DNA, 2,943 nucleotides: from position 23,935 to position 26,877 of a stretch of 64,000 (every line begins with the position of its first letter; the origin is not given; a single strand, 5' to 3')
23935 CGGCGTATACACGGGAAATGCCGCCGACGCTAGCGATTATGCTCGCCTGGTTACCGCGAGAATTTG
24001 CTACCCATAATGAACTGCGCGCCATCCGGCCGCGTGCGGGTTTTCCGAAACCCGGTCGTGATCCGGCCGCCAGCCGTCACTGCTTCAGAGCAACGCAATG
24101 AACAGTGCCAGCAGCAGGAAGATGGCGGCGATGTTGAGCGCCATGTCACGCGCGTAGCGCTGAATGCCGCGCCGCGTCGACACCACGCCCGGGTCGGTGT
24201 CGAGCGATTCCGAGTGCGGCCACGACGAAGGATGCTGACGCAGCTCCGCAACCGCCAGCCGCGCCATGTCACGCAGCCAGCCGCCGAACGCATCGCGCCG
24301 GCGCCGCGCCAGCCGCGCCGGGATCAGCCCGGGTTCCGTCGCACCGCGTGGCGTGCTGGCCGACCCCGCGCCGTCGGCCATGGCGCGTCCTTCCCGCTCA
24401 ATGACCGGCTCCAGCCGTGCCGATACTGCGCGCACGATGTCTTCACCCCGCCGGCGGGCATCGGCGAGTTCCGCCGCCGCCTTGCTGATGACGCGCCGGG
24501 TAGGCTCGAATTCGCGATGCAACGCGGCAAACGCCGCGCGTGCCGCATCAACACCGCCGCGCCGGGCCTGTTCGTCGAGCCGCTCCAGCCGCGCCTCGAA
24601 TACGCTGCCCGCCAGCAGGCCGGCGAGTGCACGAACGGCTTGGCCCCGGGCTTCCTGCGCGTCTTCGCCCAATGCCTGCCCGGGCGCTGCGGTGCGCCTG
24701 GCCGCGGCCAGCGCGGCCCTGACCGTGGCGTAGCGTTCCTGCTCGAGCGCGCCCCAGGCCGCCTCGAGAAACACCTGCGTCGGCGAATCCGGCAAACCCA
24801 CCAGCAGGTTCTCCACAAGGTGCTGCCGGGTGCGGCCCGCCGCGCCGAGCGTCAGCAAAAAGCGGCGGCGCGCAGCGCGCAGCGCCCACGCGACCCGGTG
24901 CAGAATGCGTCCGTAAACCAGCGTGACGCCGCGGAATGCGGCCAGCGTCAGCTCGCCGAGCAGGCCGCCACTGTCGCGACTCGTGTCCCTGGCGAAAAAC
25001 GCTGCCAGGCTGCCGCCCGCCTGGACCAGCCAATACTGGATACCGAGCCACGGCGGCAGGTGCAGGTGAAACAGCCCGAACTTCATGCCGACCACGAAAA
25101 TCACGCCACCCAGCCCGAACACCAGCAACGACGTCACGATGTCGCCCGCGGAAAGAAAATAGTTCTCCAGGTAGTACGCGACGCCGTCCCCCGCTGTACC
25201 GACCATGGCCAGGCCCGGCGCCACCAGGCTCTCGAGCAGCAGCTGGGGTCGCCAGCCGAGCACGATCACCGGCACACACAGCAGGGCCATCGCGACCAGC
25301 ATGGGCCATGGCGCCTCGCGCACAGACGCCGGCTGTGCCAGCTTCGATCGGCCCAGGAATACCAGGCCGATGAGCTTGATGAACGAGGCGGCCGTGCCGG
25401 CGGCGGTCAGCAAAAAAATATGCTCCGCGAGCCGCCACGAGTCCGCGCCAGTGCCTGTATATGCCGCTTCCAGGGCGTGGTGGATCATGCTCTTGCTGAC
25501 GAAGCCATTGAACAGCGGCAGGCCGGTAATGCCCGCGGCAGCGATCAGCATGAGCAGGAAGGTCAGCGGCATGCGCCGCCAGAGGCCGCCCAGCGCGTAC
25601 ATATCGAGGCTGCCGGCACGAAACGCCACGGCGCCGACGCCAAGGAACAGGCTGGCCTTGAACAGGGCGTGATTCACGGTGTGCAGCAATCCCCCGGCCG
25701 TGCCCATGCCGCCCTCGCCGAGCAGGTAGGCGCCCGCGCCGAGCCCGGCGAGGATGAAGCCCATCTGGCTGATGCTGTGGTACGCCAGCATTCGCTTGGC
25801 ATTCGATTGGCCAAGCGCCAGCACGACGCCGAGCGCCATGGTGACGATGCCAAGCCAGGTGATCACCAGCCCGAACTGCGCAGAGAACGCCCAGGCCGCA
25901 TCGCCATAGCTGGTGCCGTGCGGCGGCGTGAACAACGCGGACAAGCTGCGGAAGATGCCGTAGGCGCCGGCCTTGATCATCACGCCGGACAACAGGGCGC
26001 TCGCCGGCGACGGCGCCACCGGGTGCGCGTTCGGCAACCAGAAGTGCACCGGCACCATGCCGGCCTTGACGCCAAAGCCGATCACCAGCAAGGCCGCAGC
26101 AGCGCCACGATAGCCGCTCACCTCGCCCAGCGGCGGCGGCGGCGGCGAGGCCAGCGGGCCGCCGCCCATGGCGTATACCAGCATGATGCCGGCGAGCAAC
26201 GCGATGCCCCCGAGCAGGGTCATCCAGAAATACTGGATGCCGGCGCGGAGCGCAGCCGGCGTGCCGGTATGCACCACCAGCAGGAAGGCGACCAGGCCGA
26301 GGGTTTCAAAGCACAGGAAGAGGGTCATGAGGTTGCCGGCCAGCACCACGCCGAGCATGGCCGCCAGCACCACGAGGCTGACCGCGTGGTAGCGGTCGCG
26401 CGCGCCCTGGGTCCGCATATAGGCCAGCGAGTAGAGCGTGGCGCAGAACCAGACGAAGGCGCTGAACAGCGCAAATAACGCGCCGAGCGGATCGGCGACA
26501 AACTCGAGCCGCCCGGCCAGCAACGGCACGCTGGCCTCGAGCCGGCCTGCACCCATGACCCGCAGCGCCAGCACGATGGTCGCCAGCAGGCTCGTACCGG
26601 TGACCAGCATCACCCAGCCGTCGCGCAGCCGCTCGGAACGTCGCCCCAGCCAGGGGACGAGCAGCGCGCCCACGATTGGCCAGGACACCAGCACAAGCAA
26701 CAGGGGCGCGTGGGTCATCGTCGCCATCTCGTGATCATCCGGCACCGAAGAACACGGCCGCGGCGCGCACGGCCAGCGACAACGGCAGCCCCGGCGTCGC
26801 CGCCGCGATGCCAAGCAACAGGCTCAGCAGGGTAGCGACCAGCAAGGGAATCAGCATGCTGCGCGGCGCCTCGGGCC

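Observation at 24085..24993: About 280 residues of Ala/Arg/Glu-rich non-membrane sequence between the antiporter core and a terminal TM anchor in the set-2 L-like subunit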

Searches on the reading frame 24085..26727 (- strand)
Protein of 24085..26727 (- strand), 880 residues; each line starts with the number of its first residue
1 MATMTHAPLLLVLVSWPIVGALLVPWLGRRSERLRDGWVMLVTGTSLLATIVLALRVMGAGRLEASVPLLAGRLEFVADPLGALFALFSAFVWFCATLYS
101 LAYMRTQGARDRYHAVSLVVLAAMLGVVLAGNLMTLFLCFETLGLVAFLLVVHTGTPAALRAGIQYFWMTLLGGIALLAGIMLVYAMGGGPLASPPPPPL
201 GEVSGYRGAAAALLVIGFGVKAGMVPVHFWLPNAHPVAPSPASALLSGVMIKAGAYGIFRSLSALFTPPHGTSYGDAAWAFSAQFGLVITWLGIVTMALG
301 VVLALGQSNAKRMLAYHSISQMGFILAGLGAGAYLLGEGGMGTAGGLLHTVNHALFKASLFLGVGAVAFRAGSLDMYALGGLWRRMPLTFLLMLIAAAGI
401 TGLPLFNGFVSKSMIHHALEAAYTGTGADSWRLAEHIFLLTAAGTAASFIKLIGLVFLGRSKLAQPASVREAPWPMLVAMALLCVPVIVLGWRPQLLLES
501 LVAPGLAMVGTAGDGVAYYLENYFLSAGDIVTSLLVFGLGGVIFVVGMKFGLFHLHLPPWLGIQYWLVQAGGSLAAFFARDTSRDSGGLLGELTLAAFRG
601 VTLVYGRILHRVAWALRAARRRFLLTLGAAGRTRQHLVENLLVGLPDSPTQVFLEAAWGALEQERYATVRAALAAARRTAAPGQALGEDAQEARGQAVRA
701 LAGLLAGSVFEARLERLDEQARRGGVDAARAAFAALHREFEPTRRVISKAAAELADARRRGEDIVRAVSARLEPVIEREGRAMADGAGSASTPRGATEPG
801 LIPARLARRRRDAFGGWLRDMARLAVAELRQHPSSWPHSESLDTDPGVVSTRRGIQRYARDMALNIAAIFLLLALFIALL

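Call 5: search_protein_families(library=pfam, proteins=[window:24085-26727:-], max_evalue=0.01)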
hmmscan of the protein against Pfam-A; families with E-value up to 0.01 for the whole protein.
window:24085-26727:- (880 aa): 2 families
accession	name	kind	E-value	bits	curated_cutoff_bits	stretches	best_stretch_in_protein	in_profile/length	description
PF00361.26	Proton_antipo_M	-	3.1e-51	174.7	21.5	1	130-418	1-274/294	NADH:quinone oxidoreductase/Mrp antiporter, TM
PF00662.26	Proton_antipo_N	-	0.00026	21.2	24.5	1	74-113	11-50/51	NADH-Ubiquinone oxidoreductase (complex I), chain 5 N-terminus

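Call 9: search_protein_families(library=ncbifam, proteins=[window:24085-26727:-], max_evalue=0.1)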
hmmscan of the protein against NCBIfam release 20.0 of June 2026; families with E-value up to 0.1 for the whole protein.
window:24085-26727:- (880 aa): 75 families (the best 25 are shown)
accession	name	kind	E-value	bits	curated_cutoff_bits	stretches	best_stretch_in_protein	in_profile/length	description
NF006240.0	PRK08376.1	subfamily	1e-85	288.6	662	1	9-509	6-507/521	putative monovalent cation/H+ antiporter subunit D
NF005086.0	PRK06521.1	equivalog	8.6e-84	282.2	667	1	10-513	9-511/669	hydrogenase 4 subunit B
NF009310.0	PRK12668.1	equivalog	6.1e-75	253.1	564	1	18-546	14-471/584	Na(+)/H(+) antiporter subunit D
NF006419.0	PRK08668.1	equivalog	4.4e-74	250.3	617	1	12-502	6-475/613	NADH dehydrogenase subunit M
NF006418.0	PRK08667.1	equivalog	2.8e-73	247.5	794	1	14-493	10-485/644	hydrogenase membrane subunit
NF005561.0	PRK07234.1-1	equivalog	4.8e-65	220.4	718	1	7-421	8-411/569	putative monovalent cation/H+ antiporter subunit D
NF009285.0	PRK12645.1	equivalog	2.8e-62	211.1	1028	1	10-550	4-552/804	Na+/H+ antiporter subunit A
NF009288.0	PRK12648.1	equivalog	1.3e-59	202.2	1104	1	10-507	3-484/954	monovalent cation/H+ antiporter subunit A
TIGR00940.1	2a6301s01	subfamily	4.1e-58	197.4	920.45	1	11-571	3-566/793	monovalent cation:proton antiporter subunit A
NF005140.0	PRK06589.1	equivalog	6e-56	190.2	470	1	21-501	23-484/489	putative monovalent cation/H+ antiporter subunit D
TIGR01972.1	NDH_I_M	subfamily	7.2e-56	189.8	263.8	1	12-500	3-474/486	NADH-quinone oxidoreductase subunit M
NF009287.0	PRK12647.1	equivalog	1.2e-55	189.4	937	1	10-546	3-517/773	putative monovalent cation/H+ antiporter subunit A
NF005141.0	PRK06590.1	equivalog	1e-54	186.6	556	1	9-495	4-469/615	NADH-quinone oxidoreductase subunit L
NF009289.0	PRK12649.1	equivalog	1.2e-52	179.4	1117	1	11-547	8-536/789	putative monovalent cation/H+ antiporter subunit A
NF005097.0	PRK06525.1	equivalog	9.7e-52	176.2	430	1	11-487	6-468/480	hydrogenase 4 subunit D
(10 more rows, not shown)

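Call 21: find_homologous_proteins(query=window:24088-26727:-, max_evalue=1e-30)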
Query window:24088-26727:- (880 aa): 1310 proteins with E <= 1e-30 among 8000 candidates; the best 120 are listed.
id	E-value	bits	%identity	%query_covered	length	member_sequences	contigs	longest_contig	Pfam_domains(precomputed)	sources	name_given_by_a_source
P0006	0.0e+0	1887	100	100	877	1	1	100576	PF00361.26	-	-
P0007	0.0e+0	1765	93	100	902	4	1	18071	PF00361.26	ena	-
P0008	0.0e+0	1386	76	98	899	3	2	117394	PF00361.26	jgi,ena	-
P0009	0.0e+0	1376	76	99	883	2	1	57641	PF00361.26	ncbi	-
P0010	0.0e+0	1370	75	99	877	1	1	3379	PF00361.26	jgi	jgi:formate hydrogenlyase subunit 3/multisubunit Na+/H+ antiporter MnhD subunit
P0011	0.0e+0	1370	75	98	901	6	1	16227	PF00361.26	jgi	jgi:formate hydrogenlyase subunit 3/multisubunit Na+/H+ antiporter MnhD subunit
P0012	0.0e+0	1368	73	98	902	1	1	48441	PF00361.26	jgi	jgi:hydrogenase-4 component B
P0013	0.0e+0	1360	75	98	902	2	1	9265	PF00361.26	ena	-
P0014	0.0e+0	1359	76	99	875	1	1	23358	PF00361.26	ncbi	ncbi:MAG: complex I subunit 5 family protein [Gammaproteobacteria bacterium]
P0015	0.0e+0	1345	73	98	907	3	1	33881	PF00361.26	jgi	jgi:formate hydrogenlyase subunit 3/multisubunit Na+/H+ antiporter MnhD subunit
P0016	0.0e+0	1342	73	98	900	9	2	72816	PF00361.26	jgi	jgi:formate hydrogenlyase subunit 3/multisubunit Na+/H+ antiporter MnhD subunit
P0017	0.0e+0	1338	72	98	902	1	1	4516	PF00361.26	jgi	jgi:formate hydrogenlyase subunit 3/multisubunit Na+/H+ antiporter MnhD subunit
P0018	0.0e+0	1319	72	98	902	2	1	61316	PF00662.27,PF00361.26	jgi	jgi:formate hydrogenlyase subunit 3/multisubunit Na+/H+ antiporter MnhD subunit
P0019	0.0e+0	1319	73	98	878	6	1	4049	PF00361.26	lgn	-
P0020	0.0e+0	1316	73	98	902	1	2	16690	PF00662.27,PF00361.26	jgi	jgi:formate hydrogenlyase subunit 3/multisubunit Na+/H+ antiporter MnhD subunit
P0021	0.0e+0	1310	72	100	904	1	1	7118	PF00361.26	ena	-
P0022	0.0e+0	1305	70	98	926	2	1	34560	PF00361.26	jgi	jgi:formate hydrogenlyase subunit 3/multisubunit Na+/H+ antiporter MnhD subunit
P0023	0.0e+0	1298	71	99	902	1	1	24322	PF00361.26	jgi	jgi:formate hydrogenlyase subunit 3/multisubunit Na+/H+ antiporter MnhD subunit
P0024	0.0e+0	1288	70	97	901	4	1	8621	PF00361.26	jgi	jgi:hydrogenase-4 component B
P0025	0.0e+0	1278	71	100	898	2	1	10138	PF00662.27,PF00361.26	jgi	jgi:formate hydrogenlyase subunit 3/multisubunit Na+/H+ antiporter MnhD subunit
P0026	0.0e+0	1277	72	99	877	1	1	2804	PF10125.15,PF00361.26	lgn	-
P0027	0.0e+0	1272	71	99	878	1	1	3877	PF00361.26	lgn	-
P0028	0.0e+0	1271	71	99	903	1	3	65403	PF00361.26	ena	-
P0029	0.0e+0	1270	70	98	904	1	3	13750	PF00361.26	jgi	jgi:formate hydrogenlyase subunit 3/multisubunit Na+/H+ antiporter MnhD subunit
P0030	0.0e+0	1266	71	100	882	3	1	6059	PF00361.26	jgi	jgi:formate hydrogenlyase subunit 3/multisubunit Na+/H+ antiporter MnhD subunit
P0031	0.0e+0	1261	71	98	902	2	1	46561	PF00361.26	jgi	jgi:formate hydrogenlyase subunit 3/multisubunit Na+/H+ antiporter MnhD subunit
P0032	0.0e+0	1258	70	99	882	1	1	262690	PF00662.27,PF00361.26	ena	-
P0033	0.0e+0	1257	70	99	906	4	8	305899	PF00662.27,PF00361.26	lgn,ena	-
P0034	0.0e+0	1237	69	97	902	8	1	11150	PF00361.26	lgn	-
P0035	0.0e+0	1232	70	98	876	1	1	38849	PF00662.27,PF00361.26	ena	-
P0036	0.0e+0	1224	68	100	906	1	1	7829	PF00361.26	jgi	jgi:formate hydrogenlyase subunit 3/multisubunit Na+/H+ antiporter MnhD subunit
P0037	0.0e+0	1223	65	100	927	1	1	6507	PF00662.27,PF00361.26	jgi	jgi:formate hydrogenlyase subunit 3/multisubunit Na+/H+ antiporter MnhD subunit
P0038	0.0e+0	1203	66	100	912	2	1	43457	PF00361.26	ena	-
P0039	0.0e+0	1200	69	97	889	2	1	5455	PF00361.26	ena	-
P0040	0.0e+0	1200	67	99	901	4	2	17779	PF00361.26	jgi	jgi:hydrogenase-4 component B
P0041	0.0e+0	1159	74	85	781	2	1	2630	PF00361.26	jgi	jgi:formate hydrogenlyase subunit 3/multisubunit Na+/H+ antiporter MnhD subunit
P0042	1.6e-294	998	59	98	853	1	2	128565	PF00662.27,PF00361.26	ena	-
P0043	2.0e-287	974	59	98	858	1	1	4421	PF00662.27,PF00361.26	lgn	-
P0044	3.3e-286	970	58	100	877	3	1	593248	PF00361.26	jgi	jgi:hydrogenase-4 component B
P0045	1.2e-281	955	59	99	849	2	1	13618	PF00361.26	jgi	jgi:formate hydrogenlyase subunit 3/multisubunit Na+/H+ antiporter MnhD subunit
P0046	3.3e-281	954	59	99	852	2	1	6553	PF00361.26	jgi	jgi:formate hydrogenlyase subunit 3/multisubunit Na+/H+ antiporter MnhD subunit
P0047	3.6e-279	947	58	97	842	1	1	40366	PF00361.26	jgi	-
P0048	3.1e-273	927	57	100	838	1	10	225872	PF00361.26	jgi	jgi:formate hydrogenlyase subunit 3/multisubunit Na+/H+ antiporter MnhD subunit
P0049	1.5e-272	925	57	98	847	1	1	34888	PF00361.26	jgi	jgi:hydrogenase-4 component B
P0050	7.6e-264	896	69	72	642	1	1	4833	PF00361.26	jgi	jgi:hypothetical protein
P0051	7.7e-257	873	55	98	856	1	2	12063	PF10125.15,PF00361.26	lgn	-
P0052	2.6e-255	868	52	98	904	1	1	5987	PF00361.26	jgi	-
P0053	3.4e-252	858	52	98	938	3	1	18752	PF00361.26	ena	-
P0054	6.2e-252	857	52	98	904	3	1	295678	PF00361.26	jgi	jgi:formate hydrogenlyase subunit 3/multisubunit Na+/H+ antiporter MnhD subunit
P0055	1.4e-250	852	52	96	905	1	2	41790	PF00361.26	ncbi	-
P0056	2.5e-250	852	54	97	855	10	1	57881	PF00361.26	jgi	jgi:formate hydrogenlyase subunit 3/multisubunit Na+/H+ antiporter MnhD subunit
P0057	2.8e-248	845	54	97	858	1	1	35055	PF00662.27,PF00361.26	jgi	-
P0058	3.7e-247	841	54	98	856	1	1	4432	PF00662.27,PF00361.26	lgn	-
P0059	4.9e-247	841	55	98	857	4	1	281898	PF00662.27,PF10125.15,PF00361.26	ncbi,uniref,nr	ncbi:complex I subunit 5 family protein [Wenzhouxiangella sp. XN24]|uniref:complex I subunit 5 famil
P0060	2.9e-241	822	53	98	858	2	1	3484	PF00662.27,PF00361.26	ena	-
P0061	4.2e-241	821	53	97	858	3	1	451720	PF00361.26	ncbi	-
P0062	8.4e-241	820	54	99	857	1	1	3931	PF10125.15,PF00361.26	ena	-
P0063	8.6e-241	820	53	99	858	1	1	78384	PF00361.26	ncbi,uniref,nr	ncbi:complex I subunit 5 family protein [Thioalkalivibrio sp. XN8]|uniref:complex I subunit 5 family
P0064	3.7e-236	805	53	97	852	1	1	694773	PF00361.26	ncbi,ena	-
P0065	1.2e-231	790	53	94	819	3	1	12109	PF00361.26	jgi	jgi:formate hydrogenlyase subunit 3/multisubunit Na+/H+ antiporter MnhD subunit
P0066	2.0e-230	786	51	99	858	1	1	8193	PF00361.26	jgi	jgi:formate hydrogenlyase subunit 3/multisubunit Na+/H+ antiporter MnhD subunit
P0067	3.2e-230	785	51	99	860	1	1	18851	PF00361.26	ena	-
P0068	4.8e-229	781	51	99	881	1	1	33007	PF00361.26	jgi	jgi:hydrogenase-4 component B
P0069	6.3e-229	781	48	96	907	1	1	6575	PF00662.27,PF00361.26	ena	-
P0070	1.1e-228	780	51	97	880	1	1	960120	PF00361.26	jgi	jgi:formate hydrogenlyase subunit 3/multisubunit Na+/H+ antiporter MnhD subunit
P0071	2.7e-228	779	60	72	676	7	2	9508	PF10125.15,PF00361.26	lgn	-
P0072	1.6e-226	773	48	98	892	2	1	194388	PF00662.27,PF00361.26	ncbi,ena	-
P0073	1.3e-225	770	51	96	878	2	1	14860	PF00361.26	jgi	-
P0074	2.6e-224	765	49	97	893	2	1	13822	PF00662.27,PF10125.15,PF00361.26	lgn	-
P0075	7.9e-222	757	49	99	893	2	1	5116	PF00662.27,PF00361.26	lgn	-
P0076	1.2e-221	757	50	97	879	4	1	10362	PF00361.26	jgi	jgi:formate hydrogenlyase subunit 3/multisubunit Na+/H+ antiporter MnhD subunit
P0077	1.5e-221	756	47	99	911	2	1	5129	PF00662.27,PF00361.26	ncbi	-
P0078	2.0e-221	756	48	97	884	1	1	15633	PF00662.27,PF00361.26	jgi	jgi:formate hydrogenlyase subunit 3/multisubunit Na+/H+ antiporter MnhD subunit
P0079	2.6e-221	756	47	100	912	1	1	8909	PF00361.26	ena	-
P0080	1.7e-220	753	50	100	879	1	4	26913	PF00361.26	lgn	-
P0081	1.8e-220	753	48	97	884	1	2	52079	PF00662.27,PF00361.26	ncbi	-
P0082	2.4e-220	752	50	99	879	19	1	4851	PF00361.26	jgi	jgi:hydrogenase-4 component B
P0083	2.9e-220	752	48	100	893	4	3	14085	PF00662.27,PF10125.15,PF00361.26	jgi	jgi:hydrogenase-4 component B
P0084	6.1e-220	751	48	99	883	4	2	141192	PF00662.27,PF00361.26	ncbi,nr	ncbi:MAG: proton-conducting transporter membrane subunit [Anaerosomatales bacterium]|nr:proton-condu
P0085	8.5e-220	751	48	98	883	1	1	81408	PF00662.27,PF00361.26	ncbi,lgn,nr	ncbi:MAG: NADH dehydrogenase [Coriobacteriia bacterium]|nr:NADH dehydrogenase [Coriobacteriia bacter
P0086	2.6e-219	749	47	100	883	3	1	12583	PF00662.27,PF00361.26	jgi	jgi:formate hydrogenlyase subunit 3/multisubunit Na+/H+ antiporter MnhD subunit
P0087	2.9e-219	749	48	99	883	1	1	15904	PF00361.26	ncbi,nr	ncbi:MAG: complex I subunit 5 family protein [Coriobacteriia bacterium]|nr:complex I subunit 5 famil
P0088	8.4e-219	747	48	98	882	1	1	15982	PF00662.27,PF00361.26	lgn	-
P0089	1.1e-218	747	49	97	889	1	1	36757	PF00662.27,PF00361.26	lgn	-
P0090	4.4e-218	745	45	99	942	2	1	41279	PF00361.26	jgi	-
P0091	4.8e-218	745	47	96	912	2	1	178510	PF00662.27,PF00361.26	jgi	jgi:hydrogenase-4 component B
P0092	4.8e-218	745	49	96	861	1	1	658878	PF00361.26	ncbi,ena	-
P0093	4.6e-217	741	47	97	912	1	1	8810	PF00361.26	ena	-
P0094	5.2e-217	741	48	98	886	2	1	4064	PF00662.27,PF00361.26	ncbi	-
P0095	6.0e-217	741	48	98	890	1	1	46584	PF00662.27,PF00361.26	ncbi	-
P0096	1.0e-216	740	47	99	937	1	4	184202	PF00361.26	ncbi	ncbi:MAG: complex I subunit 5 family protein [Coriobacteriia bacterium]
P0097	2.1e-216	739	49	96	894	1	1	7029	PF00662.27,PF00361.26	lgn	-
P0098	3.7e-216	738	47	100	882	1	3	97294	PF00662.27,PF00361.26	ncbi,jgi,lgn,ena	jgi:formate hydrogenlyase subunit 3/multisubunit Na+/H+ antiporter MnhD subunit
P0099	4.6e-216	738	48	95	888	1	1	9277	PF10125.15,PF00361.26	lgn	-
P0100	5.6e-216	738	48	92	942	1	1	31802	PF00361.26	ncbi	-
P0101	9.5e-216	737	47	97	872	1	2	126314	PF00662.27,PF00361.26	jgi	jgi:formate hydrogenlyase subunit 3/multisubunit Na+/H+ antiporter MnhD subunit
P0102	1.9e-215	736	47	98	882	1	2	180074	PF00361.26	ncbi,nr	ncbi:MAG: NADH dehydrogenase [Coriobacteriia bacterium]|nr:NADH dehydrogenase [Coriobacteriia bacter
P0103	2.2e-215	736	47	100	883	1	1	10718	PF00662.27,PF00361.26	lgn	-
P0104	4.0e-215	735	48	98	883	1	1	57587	PF00662.27,PF00361.26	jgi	-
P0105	9.0e-215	734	47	97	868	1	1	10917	PF00662.27,PF00361.26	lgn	-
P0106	1.3e-214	733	47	98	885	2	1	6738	PF10125.15,PF00361.26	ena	-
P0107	4.0e-214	732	49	99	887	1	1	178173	PF10125.15,PF00361.26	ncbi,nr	ncbi:MAG: complex I subunit 5 family protein [Coriobacteriia bacterium]|nr:complex I subunit 5 famil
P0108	5.6e-214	731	64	63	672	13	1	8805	PF00361.26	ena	-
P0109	1.4e-213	730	47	96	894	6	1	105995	PF00361.26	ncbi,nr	ncbi:MAG: complex I subunit 5 family protein [Coriobacteriia bacterium]|nr:complex I subunit 5 famil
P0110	6.2e-213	728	47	98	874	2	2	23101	PF00662.27,PF00361.26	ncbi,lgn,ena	-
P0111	8.9e-213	727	46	99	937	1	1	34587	PF10125.15,PF00361.26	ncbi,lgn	ncbi:MAG: complex I subunit 5 family protein [Coriobacteriia bacterium]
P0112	8.6e-212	724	48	97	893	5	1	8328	PF00662.27,PF00361.26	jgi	-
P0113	9.1e-212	724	47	100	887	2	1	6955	PF10125.15,PF00361.26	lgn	-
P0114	1.4e-211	723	47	99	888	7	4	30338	PF10125.15,PF00361.26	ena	-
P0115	1.6e-211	723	47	100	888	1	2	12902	PF10125.15,PF00361.26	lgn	-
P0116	4.9e-211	722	46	98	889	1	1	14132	PF00361.26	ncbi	-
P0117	6.1e-211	721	47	100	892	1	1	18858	PF00662.27,PF10125.15,PF00361.26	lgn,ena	-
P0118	6.9e-211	721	46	98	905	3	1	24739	PF00361.26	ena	-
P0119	1.0e-210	721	47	99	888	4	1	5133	PF00662.27,PF00361.26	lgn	-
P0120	1.8e-210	720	46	98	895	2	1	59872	PF00361.26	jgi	jgi:formate hydrogenlyase subunit 3/multisubunit Na+/H+ antiporter MnhD subunit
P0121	2.5e-210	719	49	96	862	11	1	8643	PF00361.26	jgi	jgi:formate hydrogenlyase subunit 3/multisubunit Na+/H+ antiporter MnhD subunit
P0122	1.3e-209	717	47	99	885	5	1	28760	PF10125.15,PF00361.26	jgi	jgi:formate hydrogenlyase subunit 3/multisubunit Na+/H+ antiporter MnhD subunit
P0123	2.8e-209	716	75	28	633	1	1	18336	PF00361.26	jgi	jgi:hypothetical protein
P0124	2.9e-209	716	48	99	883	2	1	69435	PF00662.27,PF00361.26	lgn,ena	-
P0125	3.0e-209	716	47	98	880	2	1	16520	PF00662.27,PF00361.26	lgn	-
